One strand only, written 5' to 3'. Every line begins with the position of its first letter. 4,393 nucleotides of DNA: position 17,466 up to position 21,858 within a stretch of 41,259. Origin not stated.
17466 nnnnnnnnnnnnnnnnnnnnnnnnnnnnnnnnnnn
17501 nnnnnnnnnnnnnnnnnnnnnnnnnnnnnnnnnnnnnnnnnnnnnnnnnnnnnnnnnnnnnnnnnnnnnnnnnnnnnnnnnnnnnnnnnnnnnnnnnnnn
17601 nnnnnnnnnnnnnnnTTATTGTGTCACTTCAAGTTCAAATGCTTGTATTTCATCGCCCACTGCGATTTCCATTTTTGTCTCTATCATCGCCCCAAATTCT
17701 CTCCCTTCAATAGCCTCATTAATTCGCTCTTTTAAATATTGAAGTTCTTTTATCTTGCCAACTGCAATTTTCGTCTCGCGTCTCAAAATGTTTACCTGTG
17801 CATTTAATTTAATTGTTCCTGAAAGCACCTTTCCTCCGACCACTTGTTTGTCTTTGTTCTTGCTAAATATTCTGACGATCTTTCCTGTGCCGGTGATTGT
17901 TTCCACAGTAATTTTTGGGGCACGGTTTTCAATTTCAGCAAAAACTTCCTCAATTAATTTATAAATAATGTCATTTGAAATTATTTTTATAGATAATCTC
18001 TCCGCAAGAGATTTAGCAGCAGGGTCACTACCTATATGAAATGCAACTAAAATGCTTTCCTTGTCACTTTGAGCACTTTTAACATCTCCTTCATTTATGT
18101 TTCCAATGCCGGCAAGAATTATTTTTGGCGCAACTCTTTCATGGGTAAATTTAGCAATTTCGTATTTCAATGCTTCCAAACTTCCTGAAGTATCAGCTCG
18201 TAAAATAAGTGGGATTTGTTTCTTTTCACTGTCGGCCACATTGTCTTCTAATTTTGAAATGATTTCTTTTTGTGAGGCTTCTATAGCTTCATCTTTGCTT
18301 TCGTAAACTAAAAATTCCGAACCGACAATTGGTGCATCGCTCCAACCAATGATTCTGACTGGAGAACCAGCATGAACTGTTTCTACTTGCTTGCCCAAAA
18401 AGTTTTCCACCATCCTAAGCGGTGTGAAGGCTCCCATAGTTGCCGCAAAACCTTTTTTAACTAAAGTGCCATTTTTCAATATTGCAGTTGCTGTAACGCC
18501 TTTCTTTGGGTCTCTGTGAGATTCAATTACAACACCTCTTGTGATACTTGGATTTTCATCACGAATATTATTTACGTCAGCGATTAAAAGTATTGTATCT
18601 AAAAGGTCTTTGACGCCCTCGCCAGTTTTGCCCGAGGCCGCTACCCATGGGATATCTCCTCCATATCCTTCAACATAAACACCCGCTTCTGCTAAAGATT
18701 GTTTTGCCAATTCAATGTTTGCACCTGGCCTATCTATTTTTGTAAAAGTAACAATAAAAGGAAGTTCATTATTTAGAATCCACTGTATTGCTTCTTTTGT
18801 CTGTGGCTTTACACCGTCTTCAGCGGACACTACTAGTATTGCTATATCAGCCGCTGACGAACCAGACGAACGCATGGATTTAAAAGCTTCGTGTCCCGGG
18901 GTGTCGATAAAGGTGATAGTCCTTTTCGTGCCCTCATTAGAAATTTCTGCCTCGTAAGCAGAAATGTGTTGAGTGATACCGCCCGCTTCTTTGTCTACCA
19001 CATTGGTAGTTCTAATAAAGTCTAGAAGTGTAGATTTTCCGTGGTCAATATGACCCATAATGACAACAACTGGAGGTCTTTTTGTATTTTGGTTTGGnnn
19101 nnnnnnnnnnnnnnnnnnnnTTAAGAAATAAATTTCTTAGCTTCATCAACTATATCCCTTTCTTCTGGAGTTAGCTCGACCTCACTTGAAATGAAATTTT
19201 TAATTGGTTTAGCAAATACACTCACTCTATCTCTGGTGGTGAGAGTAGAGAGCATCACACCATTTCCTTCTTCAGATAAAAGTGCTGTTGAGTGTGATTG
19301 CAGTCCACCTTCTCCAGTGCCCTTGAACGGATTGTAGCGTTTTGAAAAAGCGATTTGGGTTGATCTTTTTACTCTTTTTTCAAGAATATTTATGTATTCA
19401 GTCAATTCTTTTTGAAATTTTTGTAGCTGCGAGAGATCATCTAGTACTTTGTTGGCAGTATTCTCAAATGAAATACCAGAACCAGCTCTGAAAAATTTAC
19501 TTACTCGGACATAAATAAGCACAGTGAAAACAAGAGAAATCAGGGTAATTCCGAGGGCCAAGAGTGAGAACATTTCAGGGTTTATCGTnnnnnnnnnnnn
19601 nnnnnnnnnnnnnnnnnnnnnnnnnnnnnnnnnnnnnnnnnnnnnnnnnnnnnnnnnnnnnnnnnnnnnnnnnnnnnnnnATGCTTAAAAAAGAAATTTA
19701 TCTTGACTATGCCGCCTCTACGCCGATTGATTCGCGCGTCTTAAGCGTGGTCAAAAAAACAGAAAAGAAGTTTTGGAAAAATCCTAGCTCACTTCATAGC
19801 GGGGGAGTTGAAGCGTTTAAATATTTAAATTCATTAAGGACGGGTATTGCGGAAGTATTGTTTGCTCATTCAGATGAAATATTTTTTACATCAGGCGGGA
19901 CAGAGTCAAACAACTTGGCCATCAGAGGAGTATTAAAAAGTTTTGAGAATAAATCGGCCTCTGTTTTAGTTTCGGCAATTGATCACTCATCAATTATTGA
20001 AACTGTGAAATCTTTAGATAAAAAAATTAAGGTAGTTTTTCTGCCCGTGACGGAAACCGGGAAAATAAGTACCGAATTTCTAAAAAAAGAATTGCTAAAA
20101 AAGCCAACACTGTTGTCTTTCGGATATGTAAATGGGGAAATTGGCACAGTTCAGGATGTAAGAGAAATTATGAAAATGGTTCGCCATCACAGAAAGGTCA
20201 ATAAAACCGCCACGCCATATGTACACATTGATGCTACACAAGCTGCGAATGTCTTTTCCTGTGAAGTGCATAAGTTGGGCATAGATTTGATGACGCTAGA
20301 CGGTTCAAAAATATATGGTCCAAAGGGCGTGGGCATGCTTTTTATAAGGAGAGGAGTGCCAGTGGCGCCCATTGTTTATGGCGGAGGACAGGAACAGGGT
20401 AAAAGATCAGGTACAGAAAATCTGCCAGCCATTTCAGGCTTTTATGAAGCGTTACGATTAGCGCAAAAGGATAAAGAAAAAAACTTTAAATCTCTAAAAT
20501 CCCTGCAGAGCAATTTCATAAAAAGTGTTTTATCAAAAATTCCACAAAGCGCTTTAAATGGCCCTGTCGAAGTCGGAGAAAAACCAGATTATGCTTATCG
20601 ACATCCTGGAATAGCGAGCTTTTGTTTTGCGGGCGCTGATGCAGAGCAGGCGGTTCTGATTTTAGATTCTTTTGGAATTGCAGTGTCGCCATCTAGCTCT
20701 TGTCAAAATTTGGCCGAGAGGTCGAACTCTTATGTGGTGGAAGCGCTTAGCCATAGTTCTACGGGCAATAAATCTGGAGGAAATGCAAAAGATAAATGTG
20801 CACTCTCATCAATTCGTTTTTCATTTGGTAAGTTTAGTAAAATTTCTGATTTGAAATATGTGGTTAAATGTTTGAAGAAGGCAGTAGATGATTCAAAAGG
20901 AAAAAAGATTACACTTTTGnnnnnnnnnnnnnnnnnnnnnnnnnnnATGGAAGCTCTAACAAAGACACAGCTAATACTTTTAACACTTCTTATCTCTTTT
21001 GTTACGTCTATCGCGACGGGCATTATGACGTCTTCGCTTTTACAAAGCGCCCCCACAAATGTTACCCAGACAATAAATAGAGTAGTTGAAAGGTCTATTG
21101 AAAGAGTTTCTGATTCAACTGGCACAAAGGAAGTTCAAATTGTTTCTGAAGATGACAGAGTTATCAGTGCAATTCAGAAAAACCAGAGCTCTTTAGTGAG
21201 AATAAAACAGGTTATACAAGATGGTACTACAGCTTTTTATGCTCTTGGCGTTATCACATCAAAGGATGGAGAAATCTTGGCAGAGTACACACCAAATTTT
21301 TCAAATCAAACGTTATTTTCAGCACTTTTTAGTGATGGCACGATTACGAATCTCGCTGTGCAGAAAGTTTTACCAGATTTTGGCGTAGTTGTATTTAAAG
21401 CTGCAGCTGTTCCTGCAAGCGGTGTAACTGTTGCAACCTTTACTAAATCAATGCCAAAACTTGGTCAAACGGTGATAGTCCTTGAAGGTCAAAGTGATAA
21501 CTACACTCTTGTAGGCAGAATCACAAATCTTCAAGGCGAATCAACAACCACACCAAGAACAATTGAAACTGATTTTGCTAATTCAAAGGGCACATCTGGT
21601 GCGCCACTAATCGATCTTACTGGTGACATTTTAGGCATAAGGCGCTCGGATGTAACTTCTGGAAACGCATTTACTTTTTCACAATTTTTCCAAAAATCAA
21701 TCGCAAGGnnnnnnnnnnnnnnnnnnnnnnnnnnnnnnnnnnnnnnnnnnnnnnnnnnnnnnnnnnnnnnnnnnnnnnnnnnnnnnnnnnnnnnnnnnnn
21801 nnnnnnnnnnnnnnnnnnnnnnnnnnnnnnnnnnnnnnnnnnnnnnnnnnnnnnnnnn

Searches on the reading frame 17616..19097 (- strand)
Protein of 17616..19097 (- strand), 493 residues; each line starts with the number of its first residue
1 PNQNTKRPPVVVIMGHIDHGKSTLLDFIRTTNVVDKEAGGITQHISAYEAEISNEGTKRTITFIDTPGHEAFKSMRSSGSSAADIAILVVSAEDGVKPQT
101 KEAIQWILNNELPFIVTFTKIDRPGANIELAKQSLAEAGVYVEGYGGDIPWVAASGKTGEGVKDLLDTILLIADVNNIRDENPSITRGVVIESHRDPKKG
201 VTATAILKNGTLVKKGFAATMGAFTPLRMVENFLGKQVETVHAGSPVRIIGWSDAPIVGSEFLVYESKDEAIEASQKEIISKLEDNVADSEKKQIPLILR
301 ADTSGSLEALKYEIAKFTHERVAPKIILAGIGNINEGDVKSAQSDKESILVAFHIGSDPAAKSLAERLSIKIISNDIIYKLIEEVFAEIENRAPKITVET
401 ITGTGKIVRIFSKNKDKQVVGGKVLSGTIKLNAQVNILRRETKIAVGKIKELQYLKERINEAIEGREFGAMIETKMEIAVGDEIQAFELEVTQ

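Call 91: search_protein_families(library=pfam, proteins=[window:17616-19097:-], max_evalue=0.0001)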
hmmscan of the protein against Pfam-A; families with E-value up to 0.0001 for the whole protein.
window:17616-19097:- (493 aa): 7 families
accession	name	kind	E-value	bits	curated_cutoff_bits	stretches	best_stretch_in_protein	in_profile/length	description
PF00009.33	GTP_EFTU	-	8.1e-37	127.1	26.5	1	10-170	5-183/188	Elongation factor Tu GTP binding domain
PF11987.13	IF-2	-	6.1e-27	94.3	27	1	272-385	4-116/117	Translation-initiation factor 2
PF22042.2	EF-G_D2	-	6.9e-11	42.6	27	1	187-264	3-83/84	Elongation factor G domain 2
PF01926.29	MMR_HSR1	-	9.4e-11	42.3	21.9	1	11-120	2-113/113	50S ribosome-binding GTPase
PF00071.28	Ras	-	2.9e-06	27.4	21.6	1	11-169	2-156/162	Ras family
PF08477.19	Roc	-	7.6e-06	26.6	27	1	11-107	2-99/119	Ras of Complex, Roc, domain of DAPkinase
PF14578.12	GTP_EFTU_D4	-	1.4e-05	25.3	23.8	1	413-484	14-79/86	Elongation factor Tu domain 4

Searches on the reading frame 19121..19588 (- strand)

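Call 91: search_protein_families(library=pfam, proteins=[window:19121-19588:-], max_evalue=0.0001)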
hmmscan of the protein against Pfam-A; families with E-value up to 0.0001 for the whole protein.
window:19121-19588:- (155 aa): 1 family
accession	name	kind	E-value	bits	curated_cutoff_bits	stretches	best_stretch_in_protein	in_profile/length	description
PF14584.11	DUF4446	-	3.9e-22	79.3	27.4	1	12-150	14-149/150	Protein of unknown function (DUF4446)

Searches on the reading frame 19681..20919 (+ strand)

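Call 91: search_protein_families(library=pfam, proteins=[window:19681-20919:+], max_evalue=0.0001)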
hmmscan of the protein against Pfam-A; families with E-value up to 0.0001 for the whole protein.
window:19681-20919:+ (413 aa): 1 family
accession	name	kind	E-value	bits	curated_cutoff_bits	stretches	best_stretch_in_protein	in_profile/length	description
PF00266.25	Aminotran_5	-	2.2e-54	185.3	21.5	1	6-393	1-370/371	Aminotransferase class-V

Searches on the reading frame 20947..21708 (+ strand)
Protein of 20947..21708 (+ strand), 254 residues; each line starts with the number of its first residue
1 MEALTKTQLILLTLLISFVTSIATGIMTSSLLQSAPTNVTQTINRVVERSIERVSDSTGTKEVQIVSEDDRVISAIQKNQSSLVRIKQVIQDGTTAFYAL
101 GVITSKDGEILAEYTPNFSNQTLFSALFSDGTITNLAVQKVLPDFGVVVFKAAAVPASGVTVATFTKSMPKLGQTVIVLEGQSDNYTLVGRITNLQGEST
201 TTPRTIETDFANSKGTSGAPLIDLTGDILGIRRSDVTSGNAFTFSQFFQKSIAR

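Call 91: search_protein_families(library=pfam, proteins=[window:20947-21708:+], max_evalue=0.0001)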
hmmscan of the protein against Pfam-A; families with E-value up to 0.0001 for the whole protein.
window:20947-21708:+ (254 aa): 1 family
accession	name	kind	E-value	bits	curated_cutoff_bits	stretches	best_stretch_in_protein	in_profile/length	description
PF13365.12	Trypsin_2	-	3.3e-08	34.8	27.6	1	121-231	28-144/144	Trypsin-like peptidase domain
